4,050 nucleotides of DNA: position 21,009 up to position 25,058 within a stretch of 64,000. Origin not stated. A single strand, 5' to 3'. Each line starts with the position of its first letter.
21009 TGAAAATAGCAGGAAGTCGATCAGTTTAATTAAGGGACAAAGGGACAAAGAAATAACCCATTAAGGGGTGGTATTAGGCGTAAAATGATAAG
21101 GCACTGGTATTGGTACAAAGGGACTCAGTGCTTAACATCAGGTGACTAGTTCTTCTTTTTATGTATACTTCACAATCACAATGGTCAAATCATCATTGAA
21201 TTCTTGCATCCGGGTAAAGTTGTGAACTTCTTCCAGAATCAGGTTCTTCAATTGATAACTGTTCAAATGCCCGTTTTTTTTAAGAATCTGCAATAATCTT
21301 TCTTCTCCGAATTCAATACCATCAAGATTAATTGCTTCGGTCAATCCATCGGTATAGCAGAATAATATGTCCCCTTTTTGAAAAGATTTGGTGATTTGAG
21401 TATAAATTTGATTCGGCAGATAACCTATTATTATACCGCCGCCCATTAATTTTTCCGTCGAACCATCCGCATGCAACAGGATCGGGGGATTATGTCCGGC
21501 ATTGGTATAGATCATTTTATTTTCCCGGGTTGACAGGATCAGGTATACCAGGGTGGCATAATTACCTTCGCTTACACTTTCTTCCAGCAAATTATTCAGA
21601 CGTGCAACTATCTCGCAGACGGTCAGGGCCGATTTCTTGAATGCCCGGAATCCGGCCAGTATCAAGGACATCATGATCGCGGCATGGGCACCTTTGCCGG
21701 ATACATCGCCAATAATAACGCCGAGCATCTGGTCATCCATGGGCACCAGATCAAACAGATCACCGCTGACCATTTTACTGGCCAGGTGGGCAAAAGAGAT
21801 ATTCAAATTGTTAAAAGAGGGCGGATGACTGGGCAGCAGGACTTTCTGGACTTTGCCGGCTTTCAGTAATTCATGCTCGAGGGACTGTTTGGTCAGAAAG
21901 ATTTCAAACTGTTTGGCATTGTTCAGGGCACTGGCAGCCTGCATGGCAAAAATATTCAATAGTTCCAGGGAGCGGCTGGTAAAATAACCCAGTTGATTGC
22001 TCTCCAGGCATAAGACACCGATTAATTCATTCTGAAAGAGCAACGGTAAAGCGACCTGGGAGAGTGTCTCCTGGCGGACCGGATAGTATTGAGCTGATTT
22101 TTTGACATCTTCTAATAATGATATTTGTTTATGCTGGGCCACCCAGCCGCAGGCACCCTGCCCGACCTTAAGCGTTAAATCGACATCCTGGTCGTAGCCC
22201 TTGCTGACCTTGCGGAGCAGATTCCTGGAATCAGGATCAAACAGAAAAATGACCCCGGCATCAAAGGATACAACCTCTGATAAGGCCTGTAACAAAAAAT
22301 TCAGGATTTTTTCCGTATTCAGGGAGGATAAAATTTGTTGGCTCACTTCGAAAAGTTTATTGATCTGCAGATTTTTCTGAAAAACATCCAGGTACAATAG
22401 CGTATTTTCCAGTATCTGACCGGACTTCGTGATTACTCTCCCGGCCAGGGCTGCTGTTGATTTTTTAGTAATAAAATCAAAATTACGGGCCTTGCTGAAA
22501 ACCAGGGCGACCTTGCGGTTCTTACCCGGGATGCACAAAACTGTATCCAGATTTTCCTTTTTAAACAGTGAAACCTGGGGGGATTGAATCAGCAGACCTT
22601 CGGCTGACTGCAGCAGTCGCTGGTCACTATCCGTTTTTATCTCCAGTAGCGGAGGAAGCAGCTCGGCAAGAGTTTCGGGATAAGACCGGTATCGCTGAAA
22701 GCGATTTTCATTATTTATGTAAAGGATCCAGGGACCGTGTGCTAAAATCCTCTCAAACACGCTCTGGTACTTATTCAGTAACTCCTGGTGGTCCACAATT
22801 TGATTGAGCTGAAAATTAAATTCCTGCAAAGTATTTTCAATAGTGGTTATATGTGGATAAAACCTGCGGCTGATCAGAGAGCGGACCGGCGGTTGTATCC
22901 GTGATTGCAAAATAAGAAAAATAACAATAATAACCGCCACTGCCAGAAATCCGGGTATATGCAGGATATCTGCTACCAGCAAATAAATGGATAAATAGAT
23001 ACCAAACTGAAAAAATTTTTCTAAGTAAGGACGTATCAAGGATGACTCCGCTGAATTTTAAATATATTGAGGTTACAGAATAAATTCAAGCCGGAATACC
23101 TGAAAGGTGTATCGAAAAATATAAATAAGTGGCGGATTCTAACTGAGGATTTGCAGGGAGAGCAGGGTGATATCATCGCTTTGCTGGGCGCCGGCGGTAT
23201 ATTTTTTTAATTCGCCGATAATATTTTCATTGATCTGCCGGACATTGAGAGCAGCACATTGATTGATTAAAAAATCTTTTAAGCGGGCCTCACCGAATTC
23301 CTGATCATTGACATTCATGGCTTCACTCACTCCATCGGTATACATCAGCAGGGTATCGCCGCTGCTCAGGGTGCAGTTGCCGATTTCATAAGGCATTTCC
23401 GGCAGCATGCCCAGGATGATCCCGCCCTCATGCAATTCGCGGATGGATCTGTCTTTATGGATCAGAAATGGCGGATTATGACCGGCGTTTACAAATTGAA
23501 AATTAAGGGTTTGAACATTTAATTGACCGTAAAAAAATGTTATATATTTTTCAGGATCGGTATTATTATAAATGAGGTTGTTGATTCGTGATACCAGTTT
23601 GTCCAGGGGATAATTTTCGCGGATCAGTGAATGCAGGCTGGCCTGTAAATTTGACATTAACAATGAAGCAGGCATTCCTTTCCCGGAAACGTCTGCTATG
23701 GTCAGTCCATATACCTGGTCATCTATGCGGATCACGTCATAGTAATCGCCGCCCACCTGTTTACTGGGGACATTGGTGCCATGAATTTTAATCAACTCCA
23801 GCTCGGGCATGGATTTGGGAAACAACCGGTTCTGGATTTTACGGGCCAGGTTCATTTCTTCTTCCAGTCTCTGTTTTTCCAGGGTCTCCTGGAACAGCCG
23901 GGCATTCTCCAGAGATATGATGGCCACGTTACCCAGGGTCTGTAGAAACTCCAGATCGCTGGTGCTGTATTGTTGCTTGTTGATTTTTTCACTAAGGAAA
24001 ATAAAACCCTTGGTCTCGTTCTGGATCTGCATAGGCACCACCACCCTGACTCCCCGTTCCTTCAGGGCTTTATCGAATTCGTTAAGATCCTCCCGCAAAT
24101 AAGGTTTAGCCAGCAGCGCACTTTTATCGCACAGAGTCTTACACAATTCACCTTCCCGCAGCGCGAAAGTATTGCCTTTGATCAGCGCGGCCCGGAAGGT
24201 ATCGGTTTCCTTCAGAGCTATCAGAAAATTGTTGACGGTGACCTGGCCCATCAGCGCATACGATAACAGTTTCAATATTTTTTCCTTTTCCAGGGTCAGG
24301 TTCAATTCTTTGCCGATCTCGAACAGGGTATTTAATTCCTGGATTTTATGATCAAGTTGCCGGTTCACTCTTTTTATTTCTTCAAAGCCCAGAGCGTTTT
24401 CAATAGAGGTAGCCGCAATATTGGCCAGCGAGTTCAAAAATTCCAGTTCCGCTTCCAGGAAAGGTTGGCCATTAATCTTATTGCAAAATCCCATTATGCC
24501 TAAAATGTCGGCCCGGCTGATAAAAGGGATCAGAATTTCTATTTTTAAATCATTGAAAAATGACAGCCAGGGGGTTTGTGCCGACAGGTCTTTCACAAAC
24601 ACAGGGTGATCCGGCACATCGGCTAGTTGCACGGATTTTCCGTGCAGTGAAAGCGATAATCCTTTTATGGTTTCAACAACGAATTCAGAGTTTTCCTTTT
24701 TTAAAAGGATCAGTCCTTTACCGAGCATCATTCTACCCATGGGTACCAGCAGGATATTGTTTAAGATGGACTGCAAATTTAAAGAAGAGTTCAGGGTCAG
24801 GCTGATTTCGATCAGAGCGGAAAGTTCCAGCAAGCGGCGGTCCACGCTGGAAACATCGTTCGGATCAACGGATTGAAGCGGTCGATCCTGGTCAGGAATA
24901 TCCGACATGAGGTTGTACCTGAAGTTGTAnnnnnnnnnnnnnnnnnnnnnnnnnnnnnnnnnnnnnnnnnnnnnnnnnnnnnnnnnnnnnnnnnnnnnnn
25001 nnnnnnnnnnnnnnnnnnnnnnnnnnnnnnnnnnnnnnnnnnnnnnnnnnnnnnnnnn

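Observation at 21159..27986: Partner-switching module with three paralogous GAF-PP2C input phosphatases but no cognate sigma factor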

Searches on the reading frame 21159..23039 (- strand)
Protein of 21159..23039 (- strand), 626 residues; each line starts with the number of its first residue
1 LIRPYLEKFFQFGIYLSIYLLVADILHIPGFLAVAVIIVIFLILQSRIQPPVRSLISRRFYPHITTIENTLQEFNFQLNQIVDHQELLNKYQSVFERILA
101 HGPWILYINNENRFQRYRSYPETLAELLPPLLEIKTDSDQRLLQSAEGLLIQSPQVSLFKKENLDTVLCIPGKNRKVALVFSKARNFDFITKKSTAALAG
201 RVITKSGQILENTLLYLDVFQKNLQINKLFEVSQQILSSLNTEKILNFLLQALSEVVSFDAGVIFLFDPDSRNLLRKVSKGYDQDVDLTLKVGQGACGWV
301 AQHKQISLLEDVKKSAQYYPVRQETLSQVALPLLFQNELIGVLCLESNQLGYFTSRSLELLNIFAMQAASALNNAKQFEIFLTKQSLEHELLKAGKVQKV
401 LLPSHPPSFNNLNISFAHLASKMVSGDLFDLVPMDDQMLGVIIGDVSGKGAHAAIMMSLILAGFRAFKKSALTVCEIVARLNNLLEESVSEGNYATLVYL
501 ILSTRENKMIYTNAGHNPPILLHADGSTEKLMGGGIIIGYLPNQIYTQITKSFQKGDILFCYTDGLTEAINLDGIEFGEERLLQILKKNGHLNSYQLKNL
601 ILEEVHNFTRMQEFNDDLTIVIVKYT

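Call 3: search_protein_families(library=pfam, proteins=[window:21159-23039:-], max_evalue=0.01)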
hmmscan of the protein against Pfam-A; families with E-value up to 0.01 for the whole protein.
window:21159-23039:- (626 aa): 4 families
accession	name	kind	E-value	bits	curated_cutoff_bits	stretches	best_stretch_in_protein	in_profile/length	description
PF07228.17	SpoIIE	-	2.6e-45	155.2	25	1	436-625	2-191/192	Stage II sporulation protein E (SpoIIE)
PF13185.12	GAF_2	-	1.4e-16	61.4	28.6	1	241-372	3-135/136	GAF domain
PF01590.32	GAF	-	1.3e-14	55.3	22.4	1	242-372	2-133/133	GAF domain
PF13492.12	GAF_3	-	4.1e-14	53.5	27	1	243-374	3-129/129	GAF domain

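Call 13: search_protein_families(library=ncbifam, proteins=[window:21159-23039:-], max_evalue=0.001)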
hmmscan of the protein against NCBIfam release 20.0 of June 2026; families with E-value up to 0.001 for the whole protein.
window:21159-23039:- (626 aa): 6 families
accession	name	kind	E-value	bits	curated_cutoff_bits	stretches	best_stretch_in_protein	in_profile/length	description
NF045505.1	RR_RssB_Pseudo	equivalog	5.8e-14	51.9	700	1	389-622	153-388/394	two-component system response regulator RssB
TIGR02865.1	spore_II_E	equivalog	2.4e-09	35.8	490.8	1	421-624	563-762/764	stage II sporulation protein E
TIGR01817.1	nifA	equivalog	3.4e-08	32.7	528.85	1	224-382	2-166/534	nif-specific transcriptional activator NifA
NF038230.1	Regu_Geo_Pelo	equivalog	1.9e-06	26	1200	1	297-379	440-523/935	GPMC system transcriptional regulator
NF008283.0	PRK11061.1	equivalog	4.9e-06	25.1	583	1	227-386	3-168/748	phosphoenolpyruvate--protein phosphotransferase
NF003451.0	PRK05022.1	equivalog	0.00084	18.2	476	0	329-391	116-178/512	nitric oxide reductase transcriptional regulator NorR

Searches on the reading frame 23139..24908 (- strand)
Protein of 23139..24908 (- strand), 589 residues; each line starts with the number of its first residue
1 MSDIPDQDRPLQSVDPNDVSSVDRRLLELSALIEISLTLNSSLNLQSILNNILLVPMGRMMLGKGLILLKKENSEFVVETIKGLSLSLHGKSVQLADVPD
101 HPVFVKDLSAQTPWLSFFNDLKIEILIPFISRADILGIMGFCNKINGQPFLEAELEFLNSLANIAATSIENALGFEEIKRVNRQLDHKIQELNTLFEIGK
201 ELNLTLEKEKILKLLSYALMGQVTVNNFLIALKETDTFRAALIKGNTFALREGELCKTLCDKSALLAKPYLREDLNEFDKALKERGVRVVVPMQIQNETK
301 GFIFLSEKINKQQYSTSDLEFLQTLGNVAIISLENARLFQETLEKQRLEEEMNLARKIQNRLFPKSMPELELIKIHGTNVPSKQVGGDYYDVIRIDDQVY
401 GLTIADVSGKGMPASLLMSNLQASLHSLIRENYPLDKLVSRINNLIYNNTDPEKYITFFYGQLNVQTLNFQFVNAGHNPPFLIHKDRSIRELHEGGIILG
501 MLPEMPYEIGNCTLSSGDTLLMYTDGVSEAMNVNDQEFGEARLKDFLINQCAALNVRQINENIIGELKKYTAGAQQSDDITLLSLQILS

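Call 3: search_protein_families(library=pfam, proteins=[window:23139-24908:-], max_evalue=0.01)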
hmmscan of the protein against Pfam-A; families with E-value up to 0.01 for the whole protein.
window:23139-24908:- (589 aa): 4 families
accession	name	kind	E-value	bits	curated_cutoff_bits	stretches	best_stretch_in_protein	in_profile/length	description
PF07228.17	SpoIIE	-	9.2e-49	166.4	25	1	397-586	2-190/192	Stage II sporulation protein E (SpoIIE)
PF13492.12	GAF_3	-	2.3e-12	47.9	27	2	125-171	84-129/129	GAF domain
PF13185.12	GAF_2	-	3.5e-10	40.6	28.6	1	89-170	63-136/136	GAF domain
PF01590.32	GAF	-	1.3e-08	35.9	22.4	1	89-169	61-133/133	GAF domain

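Call 13: search_protein_families(library=ncbifam, proteins=[window:23139-24908:-], max_evalue=0.001)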
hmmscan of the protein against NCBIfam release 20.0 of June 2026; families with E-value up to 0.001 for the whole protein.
window:23139-24908:- (589 aa): 7 families
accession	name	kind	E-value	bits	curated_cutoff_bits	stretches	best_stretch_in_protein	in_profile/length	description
NF041606.1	dguan_cyc_DgcA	equivalog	1.5e-16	60.2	370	2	185-342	7-178/340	diguanylate cyclase DgcA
NF045505.1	RR_RssB_Pseudo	equivalog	1.2e-13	50.9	700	1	346-555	150-366/394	two-component system response regulator RssB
TIGR02865.1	spore_II_E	equivalog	5.5e-12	44.6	490.8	1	382-583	563-759/764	stage II sporulation protein E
NF038263.1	prot_phos_SiaA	equivalog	5.1e-10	38.5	700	1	344-586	407-656/658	biofilm regulation protein phosphatase SiaA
NF011958.0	PRK15429.1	equivalog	3e-05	22.8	830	0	119-187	295-362/692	formate hydrogenlyase transcriptional activator FlhA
TIGR01817.1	nifA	equivalog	5.8e-05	22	528.85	0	28-176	3-163/534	nif-specific transcriptional activator NifA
NF047786.1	his_kin_MadS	equivalog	0.00024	20.3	500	1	257-355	100-196/434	MadS family sensor histidine kinase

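Call 63: list_cluster_members(proteins=[P0271, window:23139-24908:-, window:25409-25759:-])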
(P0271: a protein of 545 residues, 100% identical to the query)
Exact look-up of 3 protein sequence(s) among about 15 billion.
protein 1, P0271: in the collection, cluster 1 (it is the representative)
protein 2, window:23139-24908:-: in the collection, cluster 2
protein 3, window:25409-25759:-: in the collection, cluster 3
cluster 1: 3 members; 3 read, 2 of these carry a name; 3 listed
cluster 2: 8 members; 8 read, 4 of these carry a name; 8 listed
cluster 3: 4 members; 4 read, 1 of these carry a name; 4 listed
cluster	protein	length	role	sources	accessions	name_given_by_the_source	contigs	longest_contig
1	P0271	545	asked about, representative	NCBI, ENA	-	-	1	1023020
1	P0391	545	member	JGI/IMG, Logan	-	diguanylate cyclase (GGDEF)-like protein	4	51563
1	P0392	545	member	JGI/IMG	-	diguanylate cyclase (GGDEF)-like protein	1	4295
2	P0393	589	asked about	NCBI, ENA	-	-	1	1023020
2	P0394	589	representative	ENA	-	-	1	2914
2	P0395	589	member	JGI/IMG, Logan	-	sigma-B regulation protein RsbU (phosphoserine phosphatase)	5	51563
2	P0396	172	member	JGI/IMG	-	sigma-B regulation protein RsbU (phosphoserine phosphatase)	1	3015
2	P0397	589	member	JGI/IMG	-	phosphoserine phosphatase RsbU/P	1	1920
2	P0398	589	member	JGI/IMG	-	sigma-B regulation protein RsbU (phosphoserine phosphatase)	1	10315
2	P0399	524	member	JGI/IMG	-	-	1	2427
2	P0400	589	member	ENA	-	-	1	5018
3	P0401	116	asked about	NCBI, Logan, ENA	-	-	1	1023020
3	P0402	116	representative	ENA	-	-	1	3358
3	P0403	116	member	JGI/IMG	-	anti-sigma B factor antagonist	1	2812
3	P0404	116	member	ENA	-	-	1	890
